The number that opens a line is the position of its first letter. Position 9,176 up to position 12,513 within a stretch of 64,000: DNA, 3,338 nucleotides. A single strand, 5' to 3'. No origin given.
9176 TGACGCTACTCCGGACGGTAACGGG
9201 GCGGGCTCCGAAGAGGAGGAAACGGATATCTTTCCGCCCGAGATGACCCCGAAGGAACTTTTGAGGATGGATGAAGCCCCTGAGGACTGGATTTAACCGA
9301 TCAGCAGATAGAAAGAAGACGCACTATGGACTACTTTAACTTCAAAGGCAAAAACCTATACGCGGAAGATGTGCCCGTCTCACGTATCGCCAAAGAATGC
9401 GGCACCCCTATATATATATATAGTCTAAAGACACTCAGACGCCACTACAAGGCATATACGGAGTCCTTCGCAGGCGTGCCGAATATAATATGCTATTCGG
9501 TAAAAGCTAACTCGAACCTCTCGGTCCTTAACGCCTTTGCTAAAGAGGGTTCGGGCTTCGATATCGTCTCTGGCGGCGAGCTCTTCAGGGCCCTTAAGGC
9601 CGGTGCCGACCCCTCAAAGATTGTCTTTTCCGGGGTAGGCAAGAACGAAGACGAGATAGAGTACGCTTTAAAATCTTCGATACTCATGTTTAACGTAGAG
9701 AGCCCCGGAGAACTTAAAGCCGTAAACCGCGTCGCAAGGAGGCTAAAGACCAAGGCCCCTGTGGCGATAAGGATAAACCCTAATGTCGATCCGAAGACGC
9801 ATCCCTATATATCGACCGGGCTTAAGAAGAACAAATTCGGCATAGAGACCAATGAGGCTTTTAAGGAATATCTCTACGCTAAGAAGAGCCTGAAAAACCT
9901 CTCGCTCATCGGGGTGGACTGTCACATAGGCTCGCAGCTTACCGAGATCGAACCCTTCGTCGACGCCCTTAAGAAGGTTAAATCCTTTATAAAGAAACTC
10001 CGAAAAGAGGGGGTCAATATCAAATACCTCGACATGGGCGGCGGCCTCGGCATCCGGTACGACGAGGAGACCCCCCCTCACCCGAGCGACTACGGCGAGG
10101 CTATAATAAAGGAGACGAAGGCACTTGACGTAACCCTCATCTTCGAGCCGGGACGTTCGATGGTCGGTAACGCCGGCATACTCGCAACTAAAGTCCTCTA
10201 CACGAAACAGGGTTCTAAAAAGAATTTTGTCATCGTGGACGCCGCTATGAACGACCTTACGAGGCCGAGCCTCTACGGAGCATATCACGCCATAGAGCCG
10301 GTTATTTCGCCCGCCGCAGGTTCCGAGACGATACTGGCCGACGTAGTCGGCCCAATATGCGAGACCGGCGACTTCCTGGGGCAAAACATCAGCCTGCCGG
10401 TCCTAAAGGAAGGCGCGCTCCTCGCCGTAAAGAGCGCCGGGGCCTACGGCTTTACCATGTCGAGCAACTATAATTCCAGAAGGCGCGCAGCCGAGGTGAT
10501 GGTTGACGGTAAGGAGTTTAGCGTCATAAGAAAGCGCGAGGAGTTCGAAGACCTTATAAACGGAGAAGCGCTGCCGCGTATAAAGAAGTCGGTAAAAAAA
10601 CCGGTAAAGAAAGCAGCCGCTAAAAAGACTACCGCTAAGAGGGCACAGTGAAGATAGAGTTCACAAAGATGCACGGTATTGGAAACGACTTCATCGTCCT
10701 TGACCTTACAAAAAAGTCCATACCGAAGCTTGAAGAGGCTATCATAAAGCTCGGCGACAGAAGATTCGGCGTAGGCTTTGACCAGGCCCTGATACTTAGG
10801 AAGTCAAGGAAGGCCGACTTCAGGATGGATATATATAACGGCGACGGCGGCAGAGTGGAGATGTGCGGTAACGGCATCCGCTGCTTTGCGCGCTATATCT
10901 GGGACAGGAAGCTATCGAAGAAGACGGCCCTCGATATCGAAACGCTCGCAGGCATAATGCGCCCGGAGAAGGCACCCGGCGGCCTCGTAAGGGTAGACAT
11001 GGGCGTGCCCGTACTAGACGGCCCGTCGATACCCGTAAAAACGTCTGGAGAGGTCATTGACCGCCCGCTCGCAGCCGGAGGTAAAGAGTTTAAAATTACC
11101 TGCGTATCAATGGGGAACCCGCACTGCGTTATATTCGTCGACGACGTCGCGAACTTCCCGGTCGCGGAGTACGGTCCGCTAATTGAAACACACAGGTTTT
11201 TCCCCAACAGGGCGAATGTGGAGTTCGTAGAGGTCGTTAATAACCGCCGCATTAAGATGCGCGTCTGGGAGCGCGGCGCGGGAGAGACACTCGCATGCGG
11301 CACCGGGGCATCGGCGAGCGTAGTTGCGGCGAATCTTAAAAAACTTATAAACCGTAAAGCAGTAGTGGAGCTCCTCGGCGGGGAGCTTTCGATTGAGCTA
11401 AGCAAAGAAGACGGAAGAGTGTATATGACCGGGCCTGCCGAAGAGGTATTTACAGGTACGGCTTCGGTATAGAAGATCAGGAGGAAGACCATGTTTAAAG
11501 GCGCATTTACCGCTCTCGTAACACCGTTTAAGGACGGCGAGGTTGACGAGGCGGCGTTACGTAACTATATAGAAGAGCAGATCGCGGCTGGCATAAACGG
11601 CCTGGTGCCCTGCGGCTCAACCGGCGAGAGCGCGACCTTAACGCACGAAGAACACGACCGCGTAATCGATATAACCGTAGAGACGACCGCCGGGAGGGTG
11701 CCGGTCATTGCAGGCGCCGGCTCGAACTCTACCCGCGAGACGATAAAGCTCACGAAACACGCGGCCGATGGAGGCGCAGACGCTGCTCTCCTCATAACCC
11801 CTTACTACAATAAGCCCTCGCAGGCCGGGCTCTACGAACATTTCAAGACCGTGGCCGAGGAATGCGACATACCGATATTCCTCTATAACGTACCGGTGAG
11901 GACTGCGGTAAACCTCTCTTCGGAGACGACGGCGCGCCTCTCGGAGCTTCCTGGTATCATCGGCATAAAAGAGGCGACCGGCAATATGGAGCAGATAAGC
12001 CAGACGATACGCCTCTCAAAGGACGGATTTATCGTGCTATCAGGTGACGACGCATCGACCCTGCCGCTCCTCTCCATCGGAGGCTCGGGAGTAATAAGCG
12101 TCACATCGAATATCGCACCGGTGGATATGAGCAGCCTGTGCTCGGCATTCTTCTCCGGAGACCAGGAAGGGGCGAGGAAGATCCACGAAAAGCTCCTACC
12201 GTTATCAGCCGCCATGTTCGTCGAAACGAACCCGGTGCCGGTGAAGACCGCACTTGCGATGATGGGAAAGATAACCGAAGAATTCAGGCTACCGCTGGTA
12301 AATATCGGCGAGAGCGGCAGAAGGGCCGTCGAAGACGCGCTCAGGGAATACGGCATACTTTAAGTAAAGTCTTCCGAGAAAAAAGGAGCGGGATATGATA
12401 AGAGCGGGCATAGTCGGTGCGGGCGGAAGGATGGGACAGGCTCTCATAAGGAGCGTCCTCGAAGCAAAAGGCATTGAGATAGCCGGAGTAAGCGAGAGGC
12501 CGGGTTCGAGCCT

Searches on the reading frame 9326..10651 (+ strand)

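Call 5: search_protein_families(library=pfam, proteins=[window:9326-10651:+], max_evalue=0.01)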
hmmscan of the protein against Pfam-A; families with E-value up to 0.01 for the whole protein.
window:9326-10651:+ (441 aa): 3 families
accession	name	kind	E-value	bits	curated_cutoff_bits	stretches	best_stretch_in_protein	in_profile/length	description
PF02784.22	Orn_Arg_deC_N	-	4.2e-68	229.8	23.4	1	35-280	2-246/247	Pyridoxal-dependent decarboxylase, pyridoxal binding domain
PF00278.28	Orn_DAP_Arg_deC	-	1.2e-27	96.4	23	1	58-372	5-95/95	Pyridoxal-dependent decarboxylase, C-terminal sheet domain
PF01168.26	Ala_racemase_N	-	3.7e-06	27.2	24.1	1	34-239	3-195/220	Alanine racemase, N-terminal domain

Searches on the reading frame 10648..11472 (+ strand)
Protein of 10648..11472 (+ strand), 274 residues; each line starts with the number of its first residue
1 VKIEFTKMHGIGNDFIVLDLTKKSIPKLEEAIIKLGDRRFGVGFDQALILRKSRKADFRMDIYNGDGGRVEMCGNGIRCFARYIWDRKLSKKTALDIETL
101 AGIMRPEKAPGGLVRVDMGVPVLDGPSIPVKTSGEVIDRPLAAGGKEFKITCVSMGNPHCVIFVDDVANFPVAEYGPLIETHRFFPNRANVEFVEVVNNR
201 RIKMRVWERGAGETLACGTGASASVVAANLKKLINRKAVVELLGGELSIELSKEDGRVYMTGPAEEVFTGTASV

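Call 5: search_protein_families(library=pfam, proteins=[window:10648-11472:+], max_evalue=0.01)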
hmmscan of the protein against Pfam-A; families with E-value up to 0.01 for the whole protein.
window:10648-11472:+ (274 aa): 1 family
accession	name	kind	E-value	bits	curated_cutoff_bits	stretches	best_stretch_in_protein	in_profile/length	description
PF01678.24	DAP_epimerase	-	4.7e-66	220.8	34.7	2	152-265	2-119/121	Diaminopimelate epimerase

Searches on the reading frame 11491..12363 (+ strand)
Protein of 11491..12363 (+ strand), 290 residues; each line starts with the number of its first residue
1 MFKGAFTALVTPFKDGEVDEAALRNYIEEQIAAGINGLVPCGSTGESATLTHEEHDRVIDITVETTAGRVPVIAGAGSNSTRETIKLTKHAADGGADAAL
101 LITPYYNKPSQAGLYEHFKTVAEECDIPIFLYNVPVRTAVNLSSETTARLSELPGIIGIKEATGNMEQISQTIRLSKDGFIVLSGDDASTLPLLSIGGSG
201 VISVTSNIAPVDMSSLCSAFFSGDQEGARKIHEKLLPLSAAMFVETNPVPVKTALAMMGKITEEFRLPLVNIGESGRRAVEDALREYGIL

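Call 5: search_protein_families(library=pfam, proteins=[window:11491-12363:+], max_evalue=0.01)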
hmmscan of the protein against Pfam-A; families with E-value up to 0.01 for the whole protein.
window:11491-12363:+ (290 aa): 1 family
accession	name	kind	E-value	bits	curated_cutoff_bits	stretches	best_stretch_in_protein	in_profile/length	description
PF00701.28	DHDPS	-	9.3e-101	336.8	22.1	1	2-285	2-287/289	Dihydrodipicolinate synthetase family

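Call 71: list_cluster_members(proteins=[window:11491-12363:+, window:24972-26288:-, window:12395-13201:+, window:9326-10651:+, window:10648-11472:+])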
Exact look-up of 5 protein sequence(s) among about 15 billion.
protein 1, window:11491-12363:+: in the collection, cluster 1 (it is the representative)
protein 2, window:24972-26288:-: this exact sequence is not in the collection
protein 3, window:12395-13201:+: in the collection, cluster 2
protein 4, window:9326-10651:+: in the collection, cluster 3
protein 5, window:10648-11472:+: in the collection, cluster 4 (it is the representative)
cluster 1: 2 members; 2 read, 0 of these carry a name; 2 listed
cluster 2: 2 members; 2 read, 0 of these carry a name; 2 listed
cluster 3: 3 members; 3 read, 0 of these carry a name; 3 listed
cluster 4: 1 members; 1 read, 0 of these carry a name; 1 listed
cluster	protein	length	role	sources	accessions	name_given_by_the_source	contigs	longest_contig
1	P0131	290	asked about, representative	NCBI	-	-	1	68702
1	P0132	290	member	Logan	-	-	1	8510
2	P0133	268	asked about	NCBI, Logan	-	-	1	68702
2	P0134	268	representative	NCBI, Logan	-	-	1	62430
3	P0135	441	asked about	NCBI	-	-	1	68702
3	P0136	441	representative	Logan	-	-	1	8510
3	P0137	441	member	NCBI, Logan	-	-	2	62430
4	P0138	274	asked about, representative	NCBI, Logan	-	-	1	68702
